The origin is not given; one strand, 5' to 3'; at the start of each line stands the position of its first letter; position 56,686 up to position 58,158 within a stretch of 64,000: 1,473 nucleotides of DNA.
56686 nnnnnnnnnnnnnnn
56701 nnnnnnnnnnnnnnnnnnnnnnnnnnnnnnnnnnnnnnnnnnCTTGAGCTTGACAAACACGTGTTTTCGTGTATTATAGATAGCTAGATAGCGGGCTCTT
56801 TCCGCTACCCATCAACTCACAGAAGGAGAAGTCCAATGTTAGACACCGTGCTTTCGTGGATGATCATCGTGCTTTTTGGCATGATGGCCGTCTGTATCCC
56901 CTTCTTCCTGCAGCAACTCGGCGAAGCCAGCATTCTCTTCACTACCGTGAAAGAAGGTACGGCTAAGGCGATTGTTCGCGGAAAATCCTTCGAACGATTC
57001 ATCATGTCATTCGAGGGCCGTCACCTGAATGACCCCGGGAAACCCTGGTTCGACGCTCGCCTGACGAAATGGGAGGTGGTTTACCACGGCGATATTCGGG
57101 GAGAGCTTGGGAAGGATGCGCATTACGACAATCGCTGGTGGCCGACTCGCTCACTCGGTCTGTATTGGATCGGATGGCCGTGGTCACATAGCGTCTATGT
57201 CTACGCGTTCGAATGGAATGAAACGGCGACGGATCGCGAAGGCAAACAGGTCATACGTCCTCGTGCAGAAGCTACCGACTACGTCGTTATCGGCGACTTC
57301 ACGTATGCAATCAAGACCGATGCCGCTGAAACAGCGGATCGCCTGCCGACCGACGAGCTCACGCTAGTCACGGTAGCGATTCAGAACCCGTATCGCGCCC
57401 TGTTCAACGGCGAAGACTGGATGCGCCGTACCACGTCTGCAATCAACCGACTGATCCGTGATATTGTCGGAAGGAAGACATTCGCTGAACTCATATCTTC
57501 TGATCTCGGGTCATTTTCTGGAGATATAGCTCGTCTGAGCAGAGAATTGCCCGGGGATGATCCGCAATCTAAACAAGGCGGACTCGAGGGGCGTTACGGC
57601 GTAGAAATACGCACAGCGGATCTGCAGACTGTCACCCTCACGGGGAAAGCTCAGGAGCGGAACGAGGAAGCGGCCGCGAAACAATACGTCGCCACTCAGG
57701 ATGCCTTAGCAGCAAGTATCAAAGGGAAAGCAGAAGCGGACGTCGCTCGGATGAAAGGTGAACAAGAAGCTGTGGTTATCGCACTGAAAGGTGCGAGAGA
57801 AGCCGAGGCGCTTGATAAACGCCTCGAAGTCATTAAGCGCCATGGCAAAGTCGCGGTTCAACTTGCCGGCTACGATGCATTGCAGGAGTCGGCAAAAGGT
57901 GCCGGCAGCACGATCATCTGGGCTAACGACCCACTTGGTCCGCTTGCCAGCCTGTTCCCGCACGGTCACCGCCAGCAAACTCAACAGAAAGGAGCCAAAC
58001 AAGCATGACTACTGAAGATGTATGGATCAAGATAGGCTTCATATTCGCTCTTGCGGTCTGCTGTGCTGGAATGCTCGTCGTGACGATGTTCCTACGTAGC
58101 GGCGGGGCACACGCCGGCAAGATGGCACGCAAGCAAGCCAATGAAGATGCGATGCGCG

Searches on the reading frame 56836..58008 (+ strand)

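Call 66: search_protein_families(library=pfam, proteins=[window:56836-58008:+])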
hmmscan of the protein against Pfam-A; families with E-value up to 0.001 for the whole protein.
window:56836-58008:+ (390 aa): 1 family
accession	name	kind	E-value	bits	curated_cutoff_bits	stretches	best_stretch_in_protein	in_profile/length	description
PF01145.31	Band_7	-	0.00038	21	23.6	1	108-298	24-166/176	SPFH domain / Band 7 family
